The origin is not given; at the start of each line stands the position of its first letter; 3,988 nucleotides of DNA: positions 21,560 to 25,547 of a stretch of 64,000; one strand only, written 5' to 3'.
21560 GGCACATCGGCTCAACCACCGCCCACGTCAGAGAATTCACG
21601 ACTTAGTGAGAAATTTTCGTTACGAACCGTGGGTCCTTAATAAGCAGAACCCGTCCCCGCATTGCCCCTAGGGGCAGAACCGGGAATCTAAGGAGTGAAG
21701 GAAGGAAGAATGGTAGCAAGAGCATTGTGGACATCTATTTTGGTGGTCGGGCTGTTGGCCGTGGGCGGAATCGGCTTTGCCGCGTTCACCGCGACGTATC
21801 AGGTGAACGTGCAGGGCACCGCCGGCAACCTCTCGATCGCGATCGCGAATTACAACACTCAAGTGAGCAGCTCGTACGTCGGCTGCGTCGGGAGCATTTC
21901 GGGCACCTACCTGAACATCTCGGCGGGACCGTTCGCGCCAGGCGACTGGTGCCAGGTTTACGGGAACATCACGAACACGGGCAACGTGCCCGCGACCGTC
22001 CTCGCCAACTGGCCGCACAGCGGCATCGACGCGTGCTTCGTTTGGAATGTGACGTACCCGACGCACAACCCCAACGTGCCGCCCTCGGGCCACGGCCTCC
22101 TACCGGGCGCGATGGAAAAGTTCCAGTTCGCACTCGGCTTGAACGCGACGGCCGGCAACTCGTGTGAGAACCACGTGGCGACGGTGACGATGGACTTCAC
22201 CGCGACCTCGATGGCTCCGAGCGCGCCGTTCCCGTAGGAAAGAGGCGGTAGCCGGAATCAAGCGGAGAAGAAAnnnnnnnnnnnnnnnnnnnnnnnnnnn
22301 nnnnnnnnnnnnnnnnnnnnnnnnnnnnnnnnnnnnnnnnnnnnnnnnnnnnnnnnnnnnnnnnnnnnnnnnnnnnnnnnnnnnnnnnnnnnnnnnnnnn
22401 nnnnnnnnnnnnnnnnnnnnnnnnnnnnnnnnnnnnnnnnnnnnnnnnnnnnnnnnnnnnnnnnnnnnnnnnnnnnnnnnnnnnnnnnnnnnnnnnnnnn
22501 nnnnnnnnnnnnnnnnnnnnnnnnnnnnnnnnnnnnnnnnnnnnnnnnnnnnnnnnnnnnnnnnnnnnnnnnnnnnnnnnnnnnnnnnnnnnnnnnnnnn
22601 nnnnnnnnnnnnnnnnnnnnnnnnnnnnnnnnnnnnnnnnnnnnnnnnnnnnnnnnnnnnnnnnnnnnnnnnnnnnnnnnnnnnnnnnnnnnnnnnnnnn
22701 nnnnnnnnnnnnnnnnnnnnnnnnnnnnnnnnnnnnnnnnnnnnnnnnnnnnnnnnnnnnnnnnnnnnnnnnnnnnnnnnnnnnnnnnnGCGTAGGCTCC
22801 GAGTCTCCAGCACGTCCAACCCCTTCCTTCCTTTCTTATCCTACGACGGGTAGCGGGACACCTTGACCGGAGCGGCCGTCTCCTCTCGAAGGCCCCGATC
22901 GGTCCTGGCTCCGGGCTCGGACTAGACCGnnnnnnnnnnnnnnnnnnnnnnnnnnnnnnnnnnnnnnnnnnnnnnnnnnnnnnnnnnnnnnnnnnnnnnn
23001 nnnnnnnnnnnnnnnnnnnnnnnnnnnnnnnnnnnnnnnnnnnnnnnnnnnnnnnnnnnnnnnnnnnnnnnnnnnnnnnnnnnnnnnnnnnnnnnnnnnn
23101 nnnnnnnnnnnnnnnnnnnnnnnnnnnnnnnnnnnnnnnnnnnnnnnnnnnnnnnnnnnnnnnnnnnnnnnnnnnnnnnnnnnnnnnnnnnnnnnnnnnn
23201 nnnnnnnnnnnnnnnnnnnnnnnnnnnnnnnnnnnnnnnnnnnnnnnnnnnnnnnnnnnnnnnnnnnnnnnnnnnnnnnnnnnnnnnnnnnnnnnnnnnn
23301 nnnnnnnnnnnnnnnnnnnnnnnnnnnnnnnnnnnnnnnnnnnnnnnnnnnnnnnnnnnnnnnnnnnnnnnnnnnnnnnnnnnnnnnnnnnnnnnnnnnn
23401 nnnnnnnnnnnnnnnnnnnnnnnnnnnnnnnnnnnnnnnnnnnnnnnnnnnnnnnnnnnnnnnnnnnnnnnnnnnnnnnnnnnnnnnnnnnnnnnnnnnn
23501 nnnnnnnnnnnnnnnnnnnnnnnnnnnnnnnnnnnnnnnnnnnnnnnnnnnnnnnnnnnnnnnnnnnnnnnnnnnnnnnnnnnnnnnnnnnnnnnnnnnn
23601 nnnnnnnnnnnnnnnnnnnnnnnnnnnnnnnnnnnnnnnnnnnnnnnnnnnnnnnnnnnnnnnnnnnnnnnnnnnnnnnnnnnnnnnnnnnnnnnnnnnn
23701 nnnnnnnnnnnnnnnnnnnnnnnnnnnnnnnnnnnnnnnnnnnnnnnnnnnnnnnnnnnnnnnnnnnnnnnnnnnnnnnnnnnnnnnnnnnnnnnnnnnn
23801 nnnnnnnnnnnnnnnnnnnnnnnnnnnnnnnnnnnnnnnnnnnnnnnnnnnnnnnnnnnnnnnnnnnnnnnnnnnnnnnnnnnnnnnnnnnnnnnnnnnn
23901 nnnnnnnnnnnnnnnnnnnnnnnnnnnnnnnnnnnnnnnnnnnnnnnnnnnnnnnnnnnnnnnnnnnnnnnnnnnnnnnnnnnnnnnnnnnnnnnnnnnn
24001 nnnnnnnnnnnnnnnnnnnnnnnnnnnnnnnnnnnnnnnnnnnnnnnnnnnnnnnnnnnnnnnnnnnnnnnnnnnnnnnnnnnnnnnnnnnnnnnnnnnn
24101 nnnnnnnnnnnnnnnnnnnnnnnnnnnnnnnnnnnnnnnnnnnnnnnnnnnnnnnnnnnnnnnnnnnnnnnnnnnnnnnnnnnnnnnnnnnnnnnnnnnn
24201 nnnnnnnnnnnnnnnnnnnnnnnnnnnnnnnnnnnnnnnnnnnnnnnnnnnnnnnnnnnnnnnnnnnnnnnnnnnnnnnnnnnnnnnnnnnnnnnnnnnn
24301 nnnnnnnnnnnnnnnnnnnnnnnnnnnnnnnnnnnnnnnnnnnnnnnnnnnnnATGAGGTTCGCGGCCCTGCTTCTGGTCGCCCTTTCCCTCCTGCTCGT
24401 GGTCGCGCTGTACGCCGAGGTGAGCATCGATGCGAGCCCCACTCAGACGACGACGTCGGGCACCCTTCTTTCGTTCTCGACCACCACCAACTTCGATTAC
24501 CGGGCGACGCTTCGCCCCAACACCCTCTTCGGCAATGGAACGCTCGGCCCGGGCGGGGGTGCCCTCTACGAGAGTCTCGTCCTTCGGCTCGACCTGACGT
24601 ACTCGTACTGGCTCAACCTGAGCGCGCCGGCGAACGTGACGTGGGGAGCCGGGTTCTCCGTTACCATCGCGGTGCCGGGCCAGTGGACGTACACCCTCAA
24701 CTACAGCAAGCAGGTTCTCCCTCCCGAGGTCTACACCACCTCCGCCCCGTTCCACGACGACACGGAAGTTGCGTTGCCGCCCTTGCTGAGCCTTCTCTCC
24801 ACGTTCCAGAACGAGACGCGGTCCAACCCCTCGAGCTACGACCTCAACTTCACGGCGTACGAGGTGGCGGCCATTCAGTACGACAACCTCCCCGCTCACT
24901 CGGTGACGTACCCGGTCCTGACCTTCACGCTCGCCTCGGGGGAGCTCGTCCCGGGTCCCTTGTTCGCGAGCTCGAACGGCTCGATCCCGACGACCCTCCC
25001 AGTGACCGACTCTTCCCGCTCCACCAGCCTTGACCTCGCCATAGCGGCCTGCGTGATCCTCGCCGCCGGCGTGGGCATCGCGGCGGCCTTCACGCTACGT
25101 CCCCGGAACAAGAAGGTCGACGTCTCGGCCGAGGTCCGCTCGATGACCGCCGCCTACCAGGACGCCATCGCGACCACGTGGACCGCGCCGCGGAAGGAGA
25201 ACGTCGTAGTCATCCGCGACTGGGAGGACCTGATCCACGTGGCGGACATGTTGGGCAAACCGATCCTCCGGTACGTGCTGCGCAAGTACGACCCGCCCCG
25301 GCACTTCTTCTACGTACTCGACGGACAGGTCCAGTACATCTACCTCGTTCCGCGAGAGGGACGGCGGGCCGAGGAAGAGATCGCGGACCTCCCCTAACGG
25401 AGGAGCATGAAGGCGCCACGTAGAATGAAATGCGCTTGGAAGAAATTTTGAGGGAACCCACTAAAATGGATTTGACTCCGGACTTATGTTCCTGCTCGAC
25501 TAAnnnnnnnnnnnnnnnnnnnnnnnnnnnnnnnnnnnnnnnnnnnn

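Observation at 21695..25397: Candidate archaeal TasA-type fibre / biofilm-matrix module: two TasA-like secreted paralogs, a CPBP::SipW protease fusion and a coupled membrane partner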

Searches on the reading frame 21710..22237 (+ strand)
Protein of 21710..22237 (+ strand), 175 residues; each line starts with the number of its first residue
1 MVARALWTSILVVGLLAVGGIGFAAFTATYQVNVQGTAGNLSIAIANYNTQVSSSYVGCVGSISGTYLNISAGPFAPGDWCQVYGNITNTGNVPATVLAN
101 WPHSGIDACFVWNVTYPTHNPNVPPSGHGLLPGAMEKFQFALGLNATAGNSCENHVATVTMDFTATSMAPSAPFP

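Call 4: search_protein_families(library=pfam, proteins=[window:21710-22237:+], max_evalue=1)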
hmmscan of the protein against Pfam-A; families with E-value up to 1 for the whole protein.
window:21710-22237:+ (175 aa): 0 families

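Call 5: search_protein_families(library=ncbifam, proteins=[window:21710-22237:+], max_evalue=1)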
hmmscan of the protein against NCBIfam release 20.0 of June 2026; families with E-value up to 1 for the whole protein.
window:21710-22237:+ (175 aa): 1 family
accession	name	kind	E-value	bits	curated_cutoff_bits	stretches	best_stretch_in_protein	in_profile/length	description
NF005240.0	PRK06749.1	subfamily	0.27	10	686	1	18-98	197-275/428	replicative DNA helicase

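Call 6: search_solved_structures(query=window:21710-22237:+, max_evalue=10)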
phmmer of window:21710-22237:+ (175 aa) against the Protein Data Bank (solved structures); distinct sequences matched with E-value up to 10: 0.

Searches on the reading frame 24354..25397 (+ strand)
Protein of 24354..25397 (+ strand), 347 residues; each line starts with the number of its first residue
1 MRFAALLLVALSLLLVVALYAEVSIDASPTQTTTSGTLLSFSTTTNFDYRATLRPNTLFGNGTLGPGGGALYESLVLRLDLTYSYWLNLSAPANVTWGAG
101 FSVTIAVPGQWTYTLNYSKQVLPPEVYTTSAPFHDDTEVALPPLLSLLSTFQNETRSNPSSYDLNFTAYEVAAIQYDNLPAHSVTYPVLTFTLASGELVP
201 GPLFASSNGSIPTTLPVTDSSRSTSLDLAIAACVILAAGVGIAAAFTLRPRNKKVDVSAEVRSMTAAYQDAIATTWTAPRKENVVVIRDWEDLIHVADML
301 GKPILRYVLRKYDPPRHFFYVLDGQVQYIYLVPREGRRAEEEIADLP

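Call 4: search_protein_families(library=pfam, proteins=[window:24354-25397:+], max_evalue=1)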
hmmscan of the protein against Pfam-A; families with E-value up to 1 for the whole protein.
window:24354-25397:+ (347 aa): 1 family
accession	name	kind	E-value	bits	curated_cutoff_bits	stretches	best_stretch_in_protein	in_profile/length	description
PF17231.7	DUF5305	-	3.7e-07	30.2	29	1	209-330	98-217/217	Family of unknown function (DUF5305)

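Call 5: search_protein_families(library=ncbifam, proteins=[window:24354-25397:+], max_evalue=1)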
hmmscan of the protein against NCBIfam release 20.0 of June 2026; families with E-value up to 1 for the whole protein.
window:24354-25397:+ (347 aa): 0 families

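Call 73: search_solved_structures(query=window:24354-25394:+, max_evalue=10)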
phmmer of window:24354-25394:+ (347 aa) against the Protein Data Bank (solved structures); distinct sequences matched with E-value up to 10: 0.
